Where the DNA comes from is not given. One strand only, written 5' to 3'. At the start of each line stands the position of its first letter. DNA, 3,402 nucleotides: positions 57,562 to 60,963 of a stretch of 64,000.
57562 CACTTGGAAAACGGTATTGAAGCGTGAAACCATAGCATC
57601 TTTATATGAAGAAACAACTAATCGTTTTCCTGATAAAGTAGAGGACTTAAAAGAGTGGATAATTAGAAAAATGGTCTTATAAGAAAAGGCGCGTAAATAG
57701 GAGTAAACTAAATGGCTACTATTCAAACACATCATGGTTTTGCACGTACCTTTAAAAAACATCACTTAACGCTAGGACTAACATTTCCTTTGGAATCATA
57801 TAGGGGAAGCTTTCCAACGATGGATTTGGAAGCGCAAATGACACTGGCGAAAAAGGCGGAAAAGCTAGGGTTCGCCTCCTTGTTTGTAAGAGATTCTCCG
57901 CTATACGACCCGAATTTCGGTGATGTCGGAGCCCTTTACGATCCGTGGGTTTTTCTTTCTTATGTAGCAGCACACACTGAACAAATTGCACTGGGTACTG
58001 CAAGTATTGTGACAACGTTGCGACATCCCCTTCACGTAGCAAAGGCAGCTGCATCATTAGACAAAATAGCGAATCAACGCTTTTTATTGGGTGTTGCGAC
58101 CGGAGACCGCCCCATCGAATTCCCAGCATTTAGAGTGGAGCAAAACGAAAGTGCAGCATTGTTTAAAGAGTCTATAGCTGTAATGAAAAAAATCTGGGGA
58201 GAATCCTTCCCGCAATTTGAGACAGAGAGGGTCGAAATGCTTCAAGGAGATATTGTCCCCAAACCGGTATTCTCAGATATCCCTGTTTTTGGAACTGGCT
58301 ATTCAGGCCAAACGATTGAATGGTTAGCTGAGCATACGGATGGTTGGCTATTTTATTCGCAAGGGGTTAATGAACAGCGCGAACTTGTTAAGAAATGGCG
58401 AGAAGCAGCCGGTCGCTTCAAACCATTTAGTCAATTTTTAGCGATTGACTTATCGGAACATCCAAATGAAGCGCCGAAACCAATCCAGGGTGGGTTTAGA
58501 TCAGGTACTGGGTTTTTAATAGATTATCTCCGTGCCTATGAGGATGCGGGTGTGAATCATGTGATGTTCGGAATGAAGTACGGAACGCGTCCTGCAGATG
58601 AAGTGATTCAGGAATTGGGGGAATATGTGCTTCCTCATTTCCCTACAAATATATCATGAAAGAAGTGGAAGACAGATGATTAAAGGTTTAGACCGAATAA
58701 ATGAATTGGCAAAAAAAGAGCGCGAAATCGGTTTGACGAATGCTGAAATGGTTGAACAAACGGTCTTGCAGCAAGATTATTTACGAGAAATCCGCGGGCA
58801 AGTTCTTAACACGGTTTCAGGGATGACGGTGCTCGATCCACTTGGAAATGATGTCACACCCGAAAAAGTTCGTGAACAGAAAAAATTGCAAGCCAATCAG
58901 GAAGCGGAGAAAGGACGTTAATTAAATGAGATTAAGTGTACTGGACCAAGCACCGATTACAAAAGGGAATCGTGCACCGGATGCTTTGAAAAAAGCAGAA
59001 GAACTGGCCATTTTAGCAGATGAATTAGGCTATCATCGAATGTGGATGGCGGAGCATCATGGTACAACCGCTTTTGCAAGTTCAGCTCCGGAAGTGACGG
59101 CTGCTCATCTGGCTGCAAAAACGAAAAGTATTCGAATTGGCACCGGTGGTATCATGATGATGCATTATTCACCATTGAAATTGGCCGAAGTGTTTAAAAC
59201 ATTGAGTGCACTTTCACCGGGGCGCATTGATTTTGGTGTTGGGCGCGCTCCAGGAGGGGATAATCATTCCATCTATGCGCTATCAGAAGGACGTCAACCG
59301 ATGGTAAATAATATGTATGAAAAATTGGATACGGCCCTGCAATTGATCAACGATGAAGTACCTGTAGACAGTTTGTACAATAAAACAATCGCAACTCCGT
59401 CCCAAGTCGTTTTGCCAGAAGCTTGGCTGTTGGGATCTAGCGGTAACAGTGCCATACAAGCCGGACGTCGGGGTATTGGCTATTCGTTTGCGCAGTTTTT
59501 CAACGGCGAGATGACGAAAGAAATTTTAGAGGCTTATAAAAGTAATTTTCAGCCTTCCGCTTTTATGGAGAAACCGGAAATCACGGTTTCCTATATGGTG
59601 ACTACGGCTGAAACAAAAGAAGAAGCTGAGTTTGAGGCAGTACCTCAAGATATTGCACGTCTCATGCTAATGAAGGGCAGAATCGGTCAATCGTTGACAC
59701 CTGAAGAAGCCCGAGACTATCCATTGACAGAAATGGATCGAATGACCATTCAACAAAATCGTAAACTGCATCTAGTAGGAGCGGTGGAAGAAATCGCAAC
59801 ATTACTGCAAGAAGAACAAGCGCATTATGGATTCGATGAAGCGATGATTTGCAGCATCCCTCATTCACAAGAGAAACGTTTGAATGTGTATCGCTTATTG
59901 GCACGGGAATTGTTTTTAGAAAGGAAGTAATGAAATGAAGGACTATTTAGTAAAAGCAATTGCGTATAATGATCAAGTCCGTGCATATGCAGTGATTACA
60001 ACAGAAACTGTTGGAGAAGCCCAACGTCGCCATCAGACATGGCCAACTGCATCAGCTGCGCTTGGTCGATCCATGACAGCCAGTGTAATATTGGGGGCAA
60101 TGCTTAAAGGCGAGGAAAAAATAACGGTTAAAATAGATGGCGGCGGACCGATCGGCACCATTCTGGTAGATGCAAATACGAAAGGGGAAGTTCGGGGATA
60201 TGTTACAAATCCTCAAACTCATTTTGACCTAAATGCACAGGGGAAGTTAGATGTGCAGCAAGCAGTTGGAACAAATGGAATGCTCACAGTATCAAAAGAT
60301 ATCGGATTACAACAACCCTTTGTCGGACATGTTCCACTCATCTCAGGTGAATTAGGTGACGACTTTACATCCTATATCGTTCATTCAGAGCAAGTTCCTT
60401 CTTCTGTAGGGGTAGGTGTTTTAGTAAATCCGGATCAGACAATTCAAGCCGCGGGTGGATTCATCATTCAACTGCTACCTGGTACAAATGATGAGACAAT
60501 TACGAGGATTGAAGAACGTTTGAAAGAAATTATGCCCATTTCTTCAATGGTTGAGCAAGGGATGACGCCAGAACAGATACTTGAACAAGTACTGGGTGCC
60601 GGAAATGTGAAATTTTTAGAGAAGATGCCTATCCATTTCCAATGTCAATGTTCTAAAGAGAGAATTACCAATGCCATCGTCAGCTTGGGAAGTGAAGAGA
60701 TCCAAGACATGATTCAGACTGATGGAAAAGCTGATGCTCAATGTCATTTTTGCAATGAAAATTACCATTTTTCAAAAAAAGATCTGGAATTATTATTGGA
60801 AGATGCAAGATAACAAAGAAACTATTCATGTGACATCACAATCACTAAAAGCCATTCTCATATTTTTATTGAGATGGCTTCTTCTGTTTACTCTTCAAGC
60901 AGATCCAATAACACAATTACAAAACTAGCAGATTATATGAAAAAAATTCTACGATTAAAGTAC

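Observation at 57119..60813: Rrf2-LLM-DUF896-LLM-Hsp33 operon: candidate oxidative/thiol-stress detox and chaperone system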

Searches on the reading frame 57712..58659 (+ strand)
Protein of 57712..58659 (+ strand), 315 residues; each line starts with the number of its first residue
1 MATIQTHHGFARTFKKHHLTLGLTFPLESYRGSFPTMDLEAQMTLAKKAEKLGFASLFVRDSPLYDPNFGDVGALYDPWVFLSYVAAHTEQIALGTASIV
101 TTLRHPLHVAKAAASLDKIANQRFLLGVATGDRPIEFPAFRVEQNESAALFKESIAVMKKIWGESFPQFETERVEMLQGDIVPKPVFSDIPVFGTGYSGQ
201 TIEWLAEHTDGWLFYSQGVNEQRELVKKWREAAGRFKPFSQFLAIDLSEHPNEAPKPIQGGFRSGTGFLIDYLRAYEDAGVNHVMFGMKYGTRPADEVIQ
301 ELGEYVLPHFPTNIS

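Call 3: search_protein_families(library=pfam, proteins=[window:57712-58659:+], max_evalue=0.01)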
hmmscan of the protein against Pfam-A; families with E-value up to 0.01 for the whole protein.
window:57712-58659:+ (315 aa): 1 family
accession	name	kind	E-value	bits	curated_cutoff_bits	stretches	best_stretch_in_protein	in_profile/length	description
PF00296.26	Bac_luciferase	-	2.6e-43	149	27.9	1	37-235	20-212/314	Luciferase-like monooxygenase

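Call 4: search_protein_families(library=ncbifam, proteins=[window:57712-58659:+], max_evalue=0.01)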
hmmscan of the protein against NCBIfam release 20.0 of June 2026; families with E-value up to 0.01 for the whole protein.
window:57712-58659:+ (315 aa): 33 families (the best 25 are shown)
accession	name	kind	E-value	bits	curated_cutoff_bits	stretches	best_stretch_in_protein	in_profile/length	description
TIGR03571.1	lucif_BA3436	subfamily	5.7e-117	390.3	303.9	1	9-310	1-304/304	TIGR03571 family LLM class oxidoreductase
TIGR03619.1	F420_Rv2161c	subfamily_domain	5.7e-43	147.3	166.9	1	44-286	2-245/247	TIGR03619 family F420-dependent LLM class oxidoreductase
TIGR03560.1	F420_Rv1855c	subfamily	5.1e-21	75.5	231.4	1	39-235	12-217/227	TIGR03560 family F420-dependent LLM class oxidoreductase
TIGR04027.1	LLM_KPN_01858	hypoth_equivalog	1.9e-19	69.8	412.9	1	47-163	27-139/326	putative FMN-dependent luciferase-like monooxygenase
TIGR03564.1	F420_MSMEG_4879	subfamily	1.7e-15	57.3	234.25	1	76-218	24-166/265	TIGR03564 family F420-dependent LLM class oxidoreductase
TIGR04020.1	seco_metab_LLM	subfamily_domain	3.1e-15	56.1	244.45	1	44-195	23-170/341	MupA/Atu3671 family FMN-dependent luciferase-like monooxygenase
TIGR03557.1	F420_G6P_family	subfamily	4.5e-15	55.6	210.4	1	44-257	17-226/316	TIGR03557 family F420-dependent LLM class oxidoreductase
NF002619.0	PRK02271.1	equivalog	5.3e-15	55.5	276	1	35-215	9-177/329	5,10-methylenetetrahydromethanopterin reductase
NF052254.1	luciferase_Alph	exception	5.8e-15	55.3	600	1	42-208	24-185/354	luciferase subunit alpha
TIGR03854.1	F420_MSMEG_3544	hypoth_equivalog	3.7e-14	52.7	295.6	1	76-236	41-204/290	TIGR03854 family LLM class F420-dependent oxidoreductase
TIGR03885.1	flavin_revert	hypoth_equivalog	4.9e-13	49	398.7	1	41-248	14-216/315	TIGR03885 family FMN-dependent LLM class oxidoreductase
TIGR04465.1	ArgArg_F420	equivalog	5.4e-13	48.7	470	1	43-225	63-245/364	F420-dependent hydroxymycolic acid dehydrogenase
TIGR04021.1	LLM_DMSO2_sfnG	equivalog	9.8e-12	44.9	382.95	1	38-234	26-222/350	dimethylsulfone monooxygenase SfnG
TIGR03555.1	F420_mer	equivalog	1.5e-11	44.3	348.7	1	76-215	38-176/325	5,10-methylenetetrahydromethanopterin reductase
TIGR03559.1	F420_Rv3520c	subfamily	6.2e-11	41.9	335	1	45-215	18-191/325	LLM class F420-dependent oxidoreductase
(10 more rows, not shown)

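Call 37: search_solved_structures(query=window:57712-58659:+, max_evalue=1e-8)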
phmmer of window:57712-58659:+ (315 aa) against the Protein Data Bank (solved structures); distinct sequences matched with E-value up to 1e-8: 10.
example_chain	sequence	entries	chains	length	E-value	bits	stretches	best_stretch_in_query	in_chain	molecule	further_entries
2b81_A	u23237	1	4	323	1.4e-80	274.4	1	4-312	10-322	Luciferase-like monooxygenase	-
8cbb_A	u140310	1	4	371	2.4e-16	63.4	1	46-209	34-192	Alkanal monooxygenase alpha chain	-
7bip_A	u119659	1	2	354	1.9e-13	53.9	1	38-166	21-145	Luciferase-like monooxygenase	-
8k74_A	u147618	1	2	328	3.4e-13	53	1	46-163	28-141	Alkanal monooxygenase alpha chain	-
1brl_A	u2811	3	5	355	5.2e-12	49.1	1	43-209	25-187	BACTERIAL LUCIFERASE | Alkanal monooxygenase alpha chain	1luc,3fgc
8qq8_A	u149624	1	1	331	1.3e-11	47.8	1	79-237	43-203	5,10-methylenetetrahydromethanopterin reductase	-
8qpl_A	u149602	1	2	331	1.3e-11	47.8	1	79-237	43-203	5,10-methylenetetrahydromethanopterin reductase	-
8qpm_A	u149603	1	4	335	1.4e-11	47.8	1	79-237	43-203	5,10-methylenetetrahydromethanopterin reductase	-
3rao_A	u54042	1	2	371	4.7e-10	42.7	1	36-223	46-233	Putative Luciferase-like Monooxygenase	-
9fp4_A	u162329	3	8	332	3.3e-09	40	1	45-235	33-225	F420-dependent hydroxymycolic acid dehydrogenase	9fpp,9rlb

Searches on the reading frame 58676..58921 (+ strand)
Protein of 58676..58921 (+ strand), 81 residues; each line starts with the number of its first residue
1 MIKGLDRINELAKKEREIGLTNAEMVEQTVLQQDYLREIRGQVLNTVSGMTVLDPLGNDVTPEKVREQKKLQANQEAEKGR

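Call 3: search_protein_families(library=pfam, proteins=[window:58676-58921:+], max_evalue=0.01)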
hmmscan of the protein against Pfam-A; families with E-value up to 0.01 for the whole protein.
window:58676-58921:+ (81 aa): 1 family
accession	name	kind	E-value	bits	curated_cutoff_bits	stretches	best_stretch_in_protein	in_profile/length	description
PF05979.17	DUF896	-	1.5e-23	82.8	24.2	1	5-66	3-64/64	Bacterial protein of unknown function (DUF896)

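Call 4: search_protein_families(library=ncbifam, proteins=[window:58676-58921:+], max_evalue=0.01)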
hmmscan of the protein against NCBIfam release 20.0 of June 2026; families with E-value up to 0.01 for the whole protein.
window:58676-58921:+ (81 aa): 3 families
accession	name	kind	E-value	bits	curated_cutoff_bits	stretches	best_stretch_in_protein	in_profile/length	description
NF002711.0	PRK02539.1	equivalog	2.3e-18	66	112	1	4-69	5-70/85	DUF896 family protein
NF002422.0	PRK01546.1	equivalog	6.3e-13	48.6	143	1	5-72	7-74/79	hypothetical protein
NF002452.0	PRK01631.1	equivalog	1.8e-10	40.6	144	1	5-66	5-66/76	hypothetical protein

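Call 39: search_solved_structures(query=window:58676-58921:+, max_evalue=0.01)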
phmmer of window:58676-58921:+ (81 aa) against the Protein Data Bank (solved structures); distinct sequences matched with E-value up to 0.01: 3.
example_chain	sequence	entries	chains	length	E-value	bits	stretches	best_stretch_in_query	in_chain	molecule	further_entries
2hep_A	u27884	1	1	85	1.9e-13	53.3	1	5-70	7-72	UPF0291 protein ynzC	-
3bhp_A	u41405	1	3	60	0.00026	24.4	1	5-49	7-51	UPF0291 protein ynzC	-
2jvd_A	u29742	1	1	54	0.0092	19.5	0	5-42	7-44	UPF0291 protein ynzC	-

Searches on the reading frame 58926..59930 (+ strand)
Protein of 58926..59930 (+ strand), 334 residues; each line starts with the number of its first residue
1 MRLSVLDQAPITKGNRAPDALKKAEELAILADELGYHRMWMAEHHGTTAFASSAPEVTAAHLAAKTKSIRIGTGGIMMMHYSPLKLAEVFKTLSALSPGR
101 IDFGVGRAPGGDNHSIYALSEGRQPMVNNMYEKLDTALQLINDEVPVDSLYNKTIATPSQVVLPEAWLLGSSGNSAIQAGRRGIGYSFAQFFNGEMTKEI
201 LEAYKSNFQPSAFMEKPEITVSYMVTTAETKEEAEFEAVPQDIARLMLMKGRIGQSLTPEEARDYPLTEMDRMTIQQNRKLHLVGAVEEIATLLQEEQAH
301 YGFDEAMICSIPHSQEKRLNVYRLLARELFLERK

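Call 3: search_protein_families(library=pfam, proteins=[window:58926-59930:+], max_evalue=0.01)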
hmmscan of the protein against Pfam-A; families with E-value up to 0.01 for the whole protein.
window:58926-59930:+ (334 aa): 1 family
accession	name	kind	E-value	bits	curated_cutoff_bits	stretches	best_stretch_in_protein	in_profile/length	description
PF00296.26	Bac_luciferase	-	1.5e-34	120.2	27.9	1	1-247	1-245/314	Luciferase-like monooxygenase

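Call 4: search_protein_families(library=ncbifam, proteins=[window:58926-59930:+], max_evalue=0.01)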
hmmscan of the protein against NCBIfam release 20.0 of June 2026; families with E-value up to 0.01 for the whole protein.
window:58926-59930:+ (334 aa): 25 families
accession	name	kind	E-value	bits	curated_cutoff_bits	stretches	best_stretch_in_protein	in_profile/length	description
TIGR03558.1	oxido_grp_1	subfamily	5.7e-102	341.3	166.95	1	3-327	1-324/325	MsnO8 family LLM class oxidoreductase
NF007802.0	PRK10508.1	equivalog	7.5e-61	206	540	1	2-325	7-326/335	luciferase-like monooxygenase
TIGR04027.1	LLM_KPN_01858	hypoth_equivalog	1.2e-14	54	412.9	1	17-186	15-181/326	putative FMN-dependent luciferase-like monooxygenase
TIGR03858.1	LLM_2I7G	subfamily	5.8e-14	51.8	462.25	1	18-256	22-262/337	Atu2307/SP_0267 family LLM class monooxygenase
TIGR04036.1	LLM_CE1758_fam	subfamily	2.9e-13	49.4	479.1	1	19-118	25-123/355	CE1758 family FMN-dependent luciferase-like monooxygenase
TIGR04020.1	seco_metab_LLM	subfamily_domain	9.9e-12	44.6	244.45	1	26-228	23-230/341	MupA/Atu3671 family FMN-dependent luciferase-like monooxygenase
NF052254.1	luciferase_Alph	exception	1.2e-10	41.2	600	1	21-119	21-119/354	luciferase subunit alpha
NF002619.0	PRK02271.1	equivalog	1.3e-09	37.9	276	1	21-144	13-128/329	5,10-methylenetetrahydromethanopterin reductase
TIGR03619.1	F420_Rv2161c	subfamily_domain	2e-09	37.4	166.9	1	26-106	2-97/247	TIGR03619 family F420-dependent LLM class oxidoreductase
TIGR03560.1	F420_Rv1855c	subfamily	2.8e-09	37.1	231.4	1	21-143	12-137/227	TIGR03560 family F420-dependent LLM class oxidoreductase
TIGR03841.1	F420_Rv3093c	subfamily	1.3e-08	34.6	213.65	1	20-107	8-89/298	LLM class F420-dependent oxidoreductase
TIGR03621.1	F420_MSMEG_2516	subfamily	1.5e-08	34.1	213.15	1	20-106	12-93/295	TIGR03621 family F420-dependent LLM class oxidoreductase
TIGR03571.1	lucif_BA3436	subfamily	2.1e-08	33.8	303.9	1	10-119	18-130/304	TIGR03571 family LLM class oxidoreductase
TIGR03559.1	F420_Rv3520c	subfamily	7.8e-08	31.7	335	1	22-107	13-92/325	LLM class F420-dependent oxidoreductase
TIGR03857.1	F420_MSMEG_2249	hypoth_equivalog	1.4e-07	31.1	218.4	1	26-110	18-97/329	TIGR03857 family LLM class F420-dependent oxidoreductase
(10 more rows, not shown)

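Call 38: search_solved_structures(query=window:58926-59930:+, max_evalue=1e-8)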
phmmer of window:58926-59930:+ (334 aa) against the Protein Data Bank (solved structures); distinct sequences matched with E-value up to 1e-8: 6.
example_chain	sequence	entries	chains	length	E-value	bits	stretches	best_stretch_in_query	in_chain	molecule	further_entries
4us5_A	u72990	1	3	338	3.8e-49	170.8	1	2-328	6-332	LUCIFERASE-LIKE MONOOXYGENASE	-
4us5_D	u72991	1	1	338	3.8e-49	170.8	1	2-328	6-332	LUCIFERASE-LIKE MONOOXYGENASE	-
7bip_A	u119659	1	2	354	6.4e-12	48.5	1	22-234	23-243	Luciferase-like monooxygenase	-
8cbb_A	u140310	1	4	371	2.8e-10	43.2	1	21-132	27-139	Alkanal monooxygenase alpha chain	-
8k74_A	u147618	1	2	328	7.7e-10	41.7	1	24-187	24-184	Alkanal monooxygenase alpha chain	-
1brl_A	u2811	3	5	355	1.4e-09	40.8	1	19-113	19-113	BACTERIAL LUCIFERASE | Alkanal monooxygenase alpha chain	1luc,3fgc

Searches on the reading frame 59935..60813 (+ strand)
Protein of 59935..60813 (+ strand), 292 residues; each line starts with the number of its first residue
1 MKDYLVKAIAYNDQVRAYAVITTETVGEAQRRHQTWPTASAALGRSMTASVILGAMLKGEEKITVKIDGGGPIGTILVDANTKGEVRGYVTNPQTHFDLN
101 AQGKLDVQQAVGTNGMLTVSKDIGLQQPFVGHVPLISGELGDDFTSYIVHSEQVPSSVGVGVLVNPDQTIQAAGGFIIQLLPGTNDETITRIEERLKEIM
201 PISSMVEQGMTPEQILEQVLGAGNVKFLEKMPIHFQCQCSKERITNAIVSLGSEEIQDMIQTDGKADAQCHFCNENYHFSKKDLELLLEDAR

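Call 3: search_protein_families(library=pfam, proteins=[window:59935-60813:+], max_evalue=0.01)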
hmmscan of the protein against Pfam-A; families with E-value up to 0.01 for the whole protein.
window:59935-60813:+ (292 aa): 1 family
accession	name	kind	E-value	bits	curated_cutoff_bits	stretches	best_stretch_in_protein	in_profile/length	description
PF01430.24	HSP33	-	4.7e-103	344.8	21.4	1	3-280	1-273/273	Hsp33 protein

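Call 4: search_protein_families(library=ncbifam, proteins=[window:59935-60813:+], max_evalue=0.01)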
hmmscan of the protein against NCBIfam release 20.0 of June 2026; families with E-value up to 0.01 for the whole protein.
window:59935-60813:+ (292 aa): 2 families
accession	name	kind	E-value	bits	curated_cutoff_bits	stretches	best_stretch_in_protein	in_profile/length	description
NF001033.0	PRK00114.1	equivalog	1.5e-113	378.9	244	1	1-291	2-293/297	Hsp33 family molecular chaperone HslO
NF002386.0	PRK01402.1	equivalog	1.7e-29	102.8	346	2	14-187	33-212/335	Hsp33 family molecular chaperone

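Call 7: find_encoding_contigs(protein=window:59935-60813:+, flank=10000, max_places=6)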
Protein window:59935-60813:+ (292 aa): 2 contigs read that carry it; 2 places shown.
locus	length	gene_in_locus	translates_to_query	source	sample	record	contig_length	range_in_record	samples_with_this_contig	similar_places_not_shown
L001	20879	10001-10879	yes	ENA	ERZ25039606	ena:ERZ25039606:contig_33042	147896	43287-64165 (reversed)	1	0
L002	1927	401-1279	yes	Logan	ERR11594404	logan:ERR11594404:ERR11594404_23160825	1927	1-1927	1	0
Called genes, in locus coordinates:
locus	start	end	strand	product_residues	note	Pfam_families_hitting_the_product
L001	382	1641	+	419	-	PF00067:p450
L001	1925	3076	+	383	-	PF01306:LacY_symp (faint), PF03825:Nuc_H_symport, PF07690:MFS_1, PF12832:MFS_1_like, PF07690:MFS_1 (weak)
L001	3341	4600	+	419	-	PF03594:BenE, PF16983:MFS_MOT1 (weak)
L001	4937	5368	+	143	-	PF12802:MarR_2 (weak)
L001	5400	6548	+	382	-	PF00083:Sugar_tr, PF07690:MFS_1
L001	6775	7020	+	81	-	PF10942:DUF2619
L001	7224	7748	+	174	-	PF02082:Rrf2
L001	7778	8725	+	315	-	PF00296:Bac_luciferase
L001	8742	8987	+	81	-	PF05979:DUF896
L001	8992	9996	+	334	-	PF00296:Bac_luciferase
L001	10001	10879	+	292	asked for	PF01430:HSP33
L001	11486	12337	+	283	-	PF00497:SBP_bac_3, PF10613:Lig_chan-Glu_bd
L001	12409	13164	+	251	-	PF00528:BPD_transp_1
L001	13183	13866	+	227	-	PF02463:SMC_N, PF13175:AAA_15 (faint), PF13476:AAA_23 (weak), PF00005:ABC_tran, PF09818:ABC_ATPase (faint), PF13304:AAA_21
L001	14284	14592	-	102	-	-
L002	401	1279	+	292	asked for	PF01430:HSP33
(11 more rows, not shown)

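Call 9: find_related_loci(query=window:59935-60813:+, collection=genome_contigs, flank=10000)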
Query window:59935-60813:+ (292 aa) in genome_contigs; peptide patterns used: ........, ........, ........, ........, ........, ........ (x = any residue, [..] = any of these).
497 stretches matched a pattern; 416 encode a relative of the query (tblastn E <= 1e-3); the best 80 are kept; 80 distinct loci.
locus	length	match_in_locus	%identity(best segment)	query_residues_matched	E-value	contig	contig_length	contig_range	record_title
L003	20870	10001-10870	89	1-290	4e-178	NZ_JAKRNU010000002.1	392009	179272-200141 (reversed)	Sporosarcina sp. ACRSM NODE_2_length_392009_cov_10.759334_pilon, whole genome shotgun sequence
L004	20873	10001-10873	88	1-291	3e-177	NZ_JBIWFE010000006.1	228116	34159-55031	Sporosarcina sp. NPDC096371 NPDC096371_262_B5.ctg-0006, whole genome shotgun sequence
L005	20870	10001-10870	88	1-290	2e-177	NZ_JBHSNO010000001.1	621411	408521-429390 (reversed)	Sporosarcina soli strain KACC 11300 platanus_K_default_1, whole genome shotgun sequence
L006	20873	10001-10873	88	1-291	2e-177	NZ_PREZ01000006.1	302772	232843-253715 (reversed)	Jeotgalibacillus proteolyticus strain 22-7 22-7_scaffold6, whole genome shotgun sequence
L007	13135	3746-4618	88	1-291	1e-176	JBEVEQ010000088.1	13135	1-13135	MAG: Paenisporosarcina sp. isolate T2R2BO.39.metabat2 T2R2BO.39.metabat2_k133_6290718, whole genome shotgun sequence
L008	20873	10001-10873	87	1-291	1e-175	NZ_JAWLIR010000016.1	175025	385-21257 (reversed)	Sporosarcina beigongshangi strain JCM 34409 contig16, whole genome shotgun sequence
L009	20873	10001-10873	85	1-291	6e-173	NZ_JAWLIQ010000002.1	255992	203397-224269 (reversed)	Sporosarcina sp. YIM B06819 contig2, whole genome shotgun sequence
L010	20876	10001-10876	84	1-292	2e-166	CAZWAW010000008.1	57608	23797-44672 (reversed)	MAG TPA_asm: uncultured Sporosarcina sp. isolate SRP329715_co1_351 genome assembly, contig: NODE_607_length_57608_cov_14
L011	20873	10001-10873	84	1-291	9e-166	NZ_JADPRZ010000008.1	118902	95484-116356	Sporosarcina sp. E16_8 E16_8_c_000000000008, whole genome shotgun sequence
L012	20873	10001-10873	84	1-291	4e-165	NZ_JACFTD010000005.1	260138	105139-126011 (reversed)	Sporosarcina sp. BP05 6, whole genome shotgun sequence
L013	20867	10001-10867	81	1-289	3e-164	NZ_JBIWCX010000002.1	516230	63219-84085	Lysinibacillus sp. NPDC097287 NPDC097287_222_E3.ctg-0002, whole genome shotgun sequence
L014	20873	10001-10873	81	1-291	3e-161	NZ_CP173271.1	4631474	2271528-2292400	Sporosarcina sp. ANT_H38 chromosome, complete genome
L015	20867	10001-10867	80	3-291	7e-161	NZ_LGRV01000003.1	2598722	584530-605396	Lysinibacillus contaminans strain DSM 25560 Scaffold1, whole genome shotgun sequence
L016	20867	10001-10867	76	1-289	1e-154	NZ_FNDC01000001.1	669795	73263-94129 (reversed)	Planococcus glaciei strain CGMCC 1.6846, whole genome shotgun sequence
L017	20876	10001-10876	76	1-292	6e-154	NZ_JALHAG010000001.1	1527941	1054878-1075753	Planococcus ruber strain CGMCC 1.19134 velvet_auto_83_1, whole genome shotgun sequence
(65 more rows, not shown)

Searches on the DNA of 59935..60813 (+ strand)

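Call 56: search_rna_families(source=L001, start=10800, end=11600, threshold=evalue, max_evalue=0.01)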
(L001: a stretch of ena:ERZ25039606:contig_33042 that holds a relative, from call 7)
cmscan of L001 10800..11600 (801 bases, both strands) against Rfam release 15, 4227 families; matches with E-value up to 0.01: 1.
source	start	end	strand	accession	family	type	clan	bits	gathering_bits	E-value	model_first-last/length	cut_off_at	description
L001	11178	11359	+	RF00168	Lysine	Cis-reg; riboswitch;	-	97.5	30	1.5e-26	1-182/182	no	Lysine riboswitch aptamer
